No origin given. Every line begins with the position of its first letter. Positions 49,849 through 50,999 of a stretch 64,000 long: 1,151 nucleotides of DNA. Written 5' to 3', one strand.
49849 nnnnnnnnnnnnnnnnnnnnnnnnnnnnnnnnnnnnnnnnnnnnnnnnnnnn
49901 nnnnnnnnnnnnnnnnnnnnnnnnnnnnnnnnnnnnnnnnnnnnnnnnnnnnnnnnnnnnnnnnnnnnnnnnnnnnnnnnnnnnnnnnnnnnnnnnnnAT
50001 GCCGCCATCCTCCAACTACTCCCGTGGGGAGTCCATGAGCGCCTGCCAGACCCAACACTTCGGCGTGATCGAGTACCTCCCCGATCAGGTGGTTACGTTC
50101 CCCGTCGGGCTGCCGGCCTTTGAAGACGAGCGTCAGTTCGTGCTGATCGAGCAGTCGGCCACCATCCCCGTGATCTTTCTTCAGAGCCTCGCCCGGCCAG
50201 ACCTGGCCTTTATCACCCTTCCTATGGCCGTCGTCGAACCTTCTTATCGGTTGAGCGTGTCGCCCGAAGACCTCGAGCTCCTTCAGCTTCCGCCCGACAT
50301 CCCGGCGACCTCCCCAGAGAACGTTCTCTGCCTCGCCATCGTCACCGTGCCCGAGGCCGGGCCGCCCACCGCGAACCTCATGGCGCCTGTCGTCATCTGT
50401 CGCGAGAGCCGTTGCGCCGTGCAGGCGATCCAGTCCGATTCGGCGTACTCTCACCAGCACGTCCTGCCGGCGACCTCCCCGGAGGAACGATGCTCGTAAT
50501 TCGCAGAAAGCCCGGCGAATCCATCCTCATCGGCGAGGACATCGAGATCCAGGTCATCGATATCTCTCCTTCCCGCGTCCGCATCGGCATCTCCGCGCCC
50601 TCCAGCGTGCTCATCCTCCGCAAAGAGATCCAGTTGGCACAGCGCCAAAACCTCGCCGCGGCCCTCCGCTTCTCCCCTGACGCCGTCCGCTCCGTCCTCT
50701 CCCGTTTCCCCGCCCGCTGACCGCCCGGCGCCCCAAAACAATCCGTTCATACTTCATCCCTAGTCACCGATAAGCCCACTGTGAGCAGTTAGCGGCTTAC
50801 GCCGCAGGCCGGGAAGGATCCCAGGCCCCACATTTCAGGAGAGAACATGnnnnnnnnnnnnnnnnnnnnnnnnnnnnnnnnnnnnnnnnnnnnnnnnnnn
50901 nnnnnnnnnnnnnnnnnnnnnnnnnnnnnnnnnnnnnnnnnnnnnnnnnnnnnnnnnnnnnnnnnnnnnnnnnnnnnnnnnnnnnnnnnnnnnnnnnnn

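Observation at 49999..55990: fliW-csrA-flagellin module with a 1007-aa giant flagellin and an adjacent FlmG-like TPR-glycosyltransferase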

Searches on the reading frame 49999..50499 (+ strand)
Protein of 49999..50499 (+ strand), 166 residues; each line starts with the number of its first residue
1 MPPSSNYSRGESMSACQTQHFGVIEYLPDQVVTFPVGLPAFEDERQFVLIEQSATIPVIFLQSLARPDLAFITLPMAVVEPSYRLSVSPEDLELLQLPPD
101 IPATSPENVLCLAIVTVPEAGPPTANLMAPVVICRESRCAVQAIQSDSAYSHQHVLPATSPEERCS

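Call 3: search_protein_families(library=pfam, proteins=[window:49999-50499:+], max_evalue=0.01)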
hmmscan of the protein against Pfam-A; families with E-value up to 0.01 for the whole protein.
window:49999-50499:+ (166 aa): 1 family
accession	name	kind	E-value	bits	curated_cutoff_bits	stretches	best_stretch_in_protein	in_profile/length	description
PF02623.20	FliW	-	4.6e-25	88.2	25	1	33-155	2-121/122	FliW protein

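Call 22: search_protein_families(library=ncbifam, proteins=[window:49999-50499:+], max_evalue=0.001)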
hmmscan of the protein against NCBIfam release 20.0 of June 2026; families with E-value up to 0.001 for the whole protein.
window:49999-50499:+ (166 aa): 6 families
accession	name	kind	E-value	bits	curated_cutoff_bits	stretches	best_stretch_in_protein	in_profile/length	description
NF009799.0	PRK13285.2-2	equivalog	9.3e-29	100.1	165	1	19-161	6-142/150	flagellar assembly protein FliW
NF009793.2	PRK13285.1-1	equivalog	2.1e-25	88.9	130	1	22-155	1-130/132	flagellar assembly protein FliW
NF009800.0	PRK13285.2-3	equivalog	1.5e-22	80.1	226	1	16-156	3-137/149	flagellar assembly protein FliW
NF009798.0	PRK13285.2-1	equivalog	2.1e-22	79.6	208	1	16-156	3-139/159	flagellar assembly protein FliW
NF009801.0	PRK13285.2-4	equivalog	2.5e-20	72.5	223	1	17-157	4-138/152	flagellar assembly protein FliW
NF009792.0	PRK13284.1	equivalog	9.7e-19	67.7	171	1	17-144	4-132/146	flagellar assembly protein FliW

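Call 65: search_solved_structures(query=window:50035-50496:+, max_evalue=0.001, show_alignments=1)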
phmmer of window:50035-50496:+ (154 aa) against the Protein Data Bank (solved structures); distinct sequences matched with E-value up to 0.001: 2.
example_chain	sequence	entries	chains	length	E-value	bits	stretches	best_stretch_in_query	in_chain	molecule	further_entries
2aj7_A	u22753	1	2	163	5.2e-17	65.9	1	2-142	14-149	hypothetical protein BH3618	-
5dmb_A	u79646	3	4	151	7.1e-15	59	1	4-144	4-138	Flagellar assembly factor FliW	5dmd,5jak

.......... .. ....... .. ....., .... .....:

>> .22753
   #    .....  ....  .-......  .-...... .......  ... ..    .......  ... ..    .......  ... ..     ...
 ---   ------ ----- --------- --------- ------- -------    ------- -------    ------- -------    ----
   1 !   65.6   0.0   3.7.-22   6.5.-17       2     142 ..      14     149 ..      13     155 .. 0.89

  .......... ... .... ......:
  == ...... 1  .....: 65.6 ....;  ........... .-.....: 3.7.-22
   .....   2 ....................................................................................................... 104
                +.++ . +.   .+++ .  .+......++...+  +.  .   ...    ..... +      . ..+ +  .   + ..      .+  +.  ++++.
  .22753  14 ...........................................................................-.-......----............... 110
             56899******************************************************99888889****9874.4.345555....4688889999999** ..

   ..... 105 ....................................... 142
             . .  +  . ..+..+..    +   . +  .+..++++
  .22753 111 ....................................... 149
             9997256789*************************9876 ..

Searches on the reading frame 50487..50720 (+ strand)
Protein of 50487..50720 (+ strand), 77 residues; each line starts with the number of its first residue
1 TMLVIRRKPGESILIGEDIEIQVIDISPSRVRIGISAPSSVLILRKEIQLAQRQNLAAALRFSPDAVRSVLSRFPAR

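Call 3: search_protein_families(library=pfam, proteins=[window:50487-50720:+], max_evalue=0.01)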
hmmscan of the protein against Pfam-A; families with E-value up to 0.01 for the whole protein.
window:50487-50720:+ (77 aa): 1 family
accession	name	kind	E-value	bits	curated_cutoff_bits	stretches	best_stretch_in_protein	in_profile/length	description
PF02599.21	CsrA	-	2.3e-20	72.8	27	1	2-51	1-50/53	Global regulator protein family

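Call 22: search_protein_families(library=ncbifam, proteins=[window:50487-50720:+], max_evalue=0.001)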
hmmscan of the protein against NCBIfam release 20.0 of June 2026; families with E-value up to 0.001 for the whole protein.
window:50487-50720:+ (77 aa): 3 families
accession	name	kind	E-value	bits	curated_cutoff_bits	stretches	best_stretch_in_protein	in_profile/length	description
TIGR00202.1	csrA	equivalog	3e-17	62.6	70.1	1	2-55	1-54/69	carbon storage regulator CsrA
NF002469.0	PRK01712.1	equivalog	4.8e-17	61.7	73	1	2-51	1-50/65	carbon storage regulator CsrA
NF001844.0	PRK00568.1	equivalog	1.4e-13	50.7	106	1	2-52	1-51/76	carbon storage regulator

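Call 64: search_solved_structures(query=window:50490-50717:+, max_evalue=0.001, show_alignments=2)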
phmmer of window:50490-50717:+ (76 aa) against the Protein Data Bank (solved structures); distinct sequences matched with E-value up to 0.001: 9.
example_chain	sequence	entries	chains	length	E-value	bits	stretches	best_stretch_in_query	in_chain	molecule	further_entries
2jpp_A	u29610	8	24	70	2.8e-10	43.1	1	1-55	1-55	Translational repressor | Carbon storage regulator homolog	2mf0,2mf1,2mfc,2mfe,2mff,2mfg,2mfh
1t3o_A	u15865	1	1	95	3e-10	43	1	1-69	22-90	Carbon storage regulator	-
5dmb_D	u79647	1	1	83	9.8e-10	41.3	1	2-62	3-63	Carbon storage regulator homolog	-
7yr6_E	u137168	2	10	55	7.3e-09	38.6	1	1-48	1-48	Translational regulator CsrA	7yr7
1vpz_A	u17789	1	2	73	1.5e-08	37.6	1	1-48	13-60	Carbon storage regulator homolog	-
1y00_A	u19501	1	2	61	3.5e-08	36.4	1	1-48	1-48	Carbon storage regulator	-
2bti_A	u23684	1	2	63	4e-08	36.3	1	1-48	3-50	CARBON STORAGE REGULATOR HOMOLOG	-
5z38_F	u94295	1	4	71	5.8e-08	35.8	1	1-48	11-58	wild type CsrA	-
5z38_E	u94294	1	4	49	1.5e-06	31.3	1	1-42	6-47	Truncated-CsrA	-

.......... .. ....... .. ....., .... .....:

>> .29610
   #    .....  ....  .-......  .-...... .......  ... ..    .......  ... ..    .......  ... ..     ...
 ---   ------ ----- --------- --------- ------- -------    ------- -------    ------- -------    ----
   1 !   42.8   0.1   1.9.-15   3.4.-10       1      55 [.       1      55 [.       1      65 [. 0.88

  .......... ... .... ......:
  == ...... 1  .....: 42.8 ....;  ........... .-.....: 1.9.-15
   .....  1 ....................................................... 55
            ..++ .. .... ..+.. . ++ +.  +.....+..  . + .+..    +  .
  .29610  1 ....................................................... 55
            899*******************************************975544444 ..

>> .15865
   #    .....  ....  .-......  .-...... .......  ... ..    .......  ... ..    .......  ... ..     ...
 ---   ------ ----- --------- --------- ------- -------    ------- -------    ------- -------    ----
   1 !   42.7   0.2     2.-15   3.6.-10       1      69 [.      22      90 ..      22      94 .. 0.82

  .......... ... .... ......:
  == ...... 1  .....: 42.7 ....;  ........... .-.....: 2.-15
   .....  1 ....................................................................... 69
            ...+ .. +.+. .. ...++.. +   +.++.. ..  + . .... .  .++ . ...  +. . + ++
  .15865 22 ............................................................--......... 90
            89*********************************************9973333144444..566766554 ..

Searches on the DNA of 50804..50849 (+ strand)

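Call 71: build_rna_model(alignment_id=A3, structure=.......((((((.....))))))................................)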
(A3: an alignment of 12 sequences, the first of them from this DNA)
Model R1 built from alignment A3 (12 sequences, 56 columns); structure: as given.
model positions 49; base pairs 6; branch points 0; effective number of sequences 12; information 0.844 bits per position. Calibrated on 0.2 Mb of random sequence (short: E-values are rough).
structure used (alignment columns):
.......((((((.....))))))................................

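Call 74: search_with_rna_model(model_id=R1, sources=[window, L001, L002, L003, L005, L006, L007, L008, L009, L010, L011, L012, L013, L014, L015, L016, L017, L018, L019, L020, L021, L022, L025, L028, L029, L033, L035, L037, L038, L039, L004], max_evalue=1, make_alignment=true)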
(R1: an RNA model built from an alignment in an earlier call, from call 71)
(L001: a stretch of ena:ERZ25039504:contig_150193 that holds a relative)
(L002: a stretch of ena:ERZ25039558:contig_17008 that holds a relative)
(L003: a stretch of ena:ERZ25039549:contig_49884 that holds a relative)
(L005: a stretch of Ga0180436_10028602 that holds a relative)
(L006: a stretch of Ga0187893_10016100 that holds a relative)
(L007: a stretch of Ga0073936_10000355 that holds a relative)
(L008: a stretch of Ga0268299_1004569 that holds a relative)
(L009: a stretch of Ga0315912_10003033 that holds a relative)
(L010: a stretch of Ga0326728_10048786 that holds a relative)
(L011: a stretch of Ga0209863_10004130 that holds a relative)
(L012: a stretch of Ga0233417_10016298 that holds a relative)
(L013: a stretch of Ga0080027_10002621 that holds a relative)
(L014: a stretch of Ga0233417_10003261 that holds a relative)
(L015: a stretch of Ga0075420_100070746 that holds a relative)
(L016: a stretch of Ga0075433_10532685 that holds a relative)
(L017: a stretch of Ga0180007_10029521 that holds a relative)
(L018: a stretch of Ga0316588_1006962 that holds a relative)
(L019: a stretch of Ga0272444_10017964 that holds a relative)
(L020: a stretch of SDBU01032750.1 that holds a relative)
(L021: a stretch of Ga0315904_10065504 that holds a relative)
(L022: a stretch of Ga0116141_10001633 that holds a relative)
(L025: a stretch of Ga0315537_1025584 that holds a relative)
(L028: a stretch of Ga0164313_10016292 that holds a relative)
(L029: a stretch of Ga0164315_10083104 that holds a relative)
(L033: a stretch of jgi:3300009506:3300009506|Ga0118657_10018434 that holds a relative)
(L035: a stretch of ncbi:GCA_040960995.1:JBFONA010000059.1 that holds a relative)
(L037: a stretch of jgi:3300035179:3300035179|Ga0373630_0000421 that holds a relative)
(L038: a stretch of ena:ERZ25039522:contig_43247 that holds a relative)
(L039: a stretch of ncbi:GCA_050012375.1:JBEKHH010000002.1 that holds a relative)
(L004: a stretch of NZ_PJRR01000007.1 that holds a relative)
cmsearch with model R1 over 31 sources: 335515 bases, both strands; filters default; matches with E-value up to 1: 15.
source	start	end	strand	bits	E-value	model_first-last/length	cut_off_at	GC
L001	5777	5825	+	52.4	1.4e-13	1-49/49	no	0.51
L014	3450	3498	+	51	4e-13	1-49/49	no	0.53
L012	1105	1153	+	50.8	4.5e-13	1-49/49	no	0.49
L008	5449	5497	+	46.9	7.4e-12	1-49/49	no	0.61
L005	2801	2848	+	46.6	9.4e-12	1-49/49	no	0.5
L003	5958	6003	+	46.2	1.3e-11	1-49/49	no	0.52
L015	2460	2508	+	45.4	2.2e-11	1-49/49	no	0.63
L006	6240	6288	+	42.8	1.5e-10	1-49/49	no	0.51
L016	764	815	+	42.6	1.8e-10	1-49/49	no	0.48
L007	6954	7003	+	42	2.7e-10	1-49/49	no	0.5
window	50804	50849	+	37.9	5.3e-09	1-49/49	no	0.61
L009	1289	1342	+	36.8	1.2e-08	1-49/49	no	0.61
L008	7887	7949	-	13.7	0.25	1-49/49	no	0.65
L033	4993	5040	-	13.3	0.34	1-49/49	no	0.6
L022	4947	4972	-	12.1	0.77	6-31/49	no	0.62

Alignment A5: 15 matches aligned to the model, 65 columns, each read 5' to 3' on its own strand. Consensus structure (alignment columns), stored with it:
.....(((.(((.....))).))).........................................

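Call 78: search_with_rna_model(model_id=R1, sources=[L040, L041, L042], max_evalue=1, show_alignments=3)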
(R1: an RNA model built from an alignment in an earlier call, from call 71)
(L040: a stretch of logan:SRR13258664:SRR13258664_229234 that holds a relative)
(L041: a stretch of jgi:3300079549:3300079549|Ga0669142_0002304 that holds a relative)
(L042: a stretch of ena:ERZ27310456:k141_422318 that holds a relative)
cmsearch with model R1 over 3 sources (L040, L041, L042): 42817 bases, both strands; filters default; matches with E-value up to 1: 4.
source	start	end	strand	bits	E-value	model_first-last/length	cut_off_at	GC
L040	6950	7003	+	24.1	1.6e-05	1-49/49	no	0.54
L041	6955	7003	+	21.5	0.00011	1-49/49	no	0.55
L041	11910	11936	-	10.9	0.25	1-49/49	no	0.37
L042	3426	3464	+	9.2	0.86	1-49/49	no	0.44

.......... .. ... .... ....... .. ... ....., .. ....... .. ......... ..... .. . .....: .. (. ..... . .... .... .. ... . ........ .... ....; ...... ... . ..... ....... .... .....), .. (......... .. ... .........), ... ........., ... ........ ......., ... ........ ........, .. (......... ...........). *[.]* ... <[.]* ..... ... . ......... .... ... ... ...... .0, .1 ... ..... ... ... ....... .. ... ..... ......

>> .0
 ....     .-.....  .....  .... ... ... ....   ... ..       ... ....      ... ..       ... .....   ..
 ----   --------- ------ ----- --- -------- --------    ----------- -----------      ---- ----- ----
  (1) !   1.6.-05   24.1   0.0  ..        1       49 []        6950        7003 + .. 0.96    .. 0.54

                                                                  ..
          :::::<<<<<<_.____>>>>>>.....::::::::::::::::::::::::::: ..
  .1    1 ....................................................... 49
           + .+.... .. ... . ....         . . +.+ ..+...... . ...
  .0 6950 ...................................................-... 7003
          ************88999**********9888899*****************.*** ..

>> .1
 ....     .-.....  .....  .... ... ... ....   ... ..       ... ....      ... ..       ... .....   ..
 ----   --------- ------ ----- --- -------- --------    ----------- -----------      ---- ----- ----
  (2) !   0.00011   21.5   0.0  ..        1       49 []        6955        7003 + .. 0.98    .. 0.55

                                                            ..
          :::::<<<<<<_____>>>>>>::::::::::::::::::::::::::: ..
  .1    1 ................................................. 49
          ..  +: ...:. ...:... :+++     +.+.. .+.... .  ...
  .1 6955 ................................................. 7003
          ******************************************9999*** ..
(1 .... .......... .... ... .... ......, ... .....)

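Call 96: search_with_rna_model(model_id=R1, sources=[window, L001, L003, L005, L006, L007, L008, L009, L012, L014, L015, L016, L040, L041, L042], max_evalue=0.01, make_alignment=true)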
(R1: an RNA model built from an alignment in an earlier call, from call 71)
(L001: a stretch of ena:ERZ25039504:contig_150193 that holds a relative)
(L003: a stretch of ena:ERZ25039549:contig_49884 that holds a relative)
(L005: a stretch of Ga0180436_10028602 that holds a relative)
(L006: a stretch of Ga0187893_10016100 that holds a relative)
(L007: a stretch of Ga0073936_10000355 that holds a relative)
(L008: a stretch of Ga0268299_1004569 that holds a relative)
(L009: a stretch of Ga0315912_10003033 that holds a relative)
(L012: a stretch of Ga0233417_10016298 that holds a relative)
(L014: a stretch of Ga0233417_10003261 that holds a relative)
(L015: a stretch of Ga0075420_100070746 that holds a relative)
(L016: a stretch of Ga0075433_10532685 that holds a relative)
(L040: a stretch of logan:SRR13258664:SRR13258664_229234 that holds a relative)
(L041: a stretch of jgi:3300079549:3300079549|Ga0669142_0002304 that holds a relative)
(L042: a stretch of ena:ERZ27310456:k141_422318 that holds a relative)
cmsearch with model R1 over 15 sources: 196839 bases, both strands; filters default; matches with E-value up to 0.01: 14.
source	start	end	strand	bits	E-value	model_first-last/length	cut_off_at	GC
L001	5777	5825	+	52.4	8e-14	1-49/49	no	0.51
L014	3450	3498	+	51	2.3e-13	1-49/49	no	0.53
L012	1105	1153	+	50.8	2.6e-13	1-49/49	no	0.49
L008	5449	5497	+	46.9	4.3e-12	1-49/49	no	0.61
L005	2801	2848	+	46.6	5.5e-12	1-49/49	no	0.5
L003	5958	6003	+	46.2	7.3e-12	1-49/49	no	0.52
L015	2460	2508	+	45.4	1.3e-11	1-49/49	no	0.63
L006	6240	6288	+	42.8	8.7e-11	1-49/49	no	0.51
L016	764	815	+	42.6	1e-10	1-49/49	no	0.48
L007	6954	7003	+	42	1.6e-10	1-49/49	no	0.5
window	50804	50849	+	37.9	3.1e-09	1-49/49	no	0.61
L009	1289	1342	+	36.8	7.1e-09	1-49/49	no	0.61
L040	6950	7003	+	24.1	7.6e-05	1-49/49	no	0.54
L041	6955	7003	+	21.5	0.00051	1-49/49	no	0.55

Alignment A6: 14 matches aligned to the model, 57 columns, each read 5' to 3' on its own strand. Consensus structure (alignment columns), stored with it:
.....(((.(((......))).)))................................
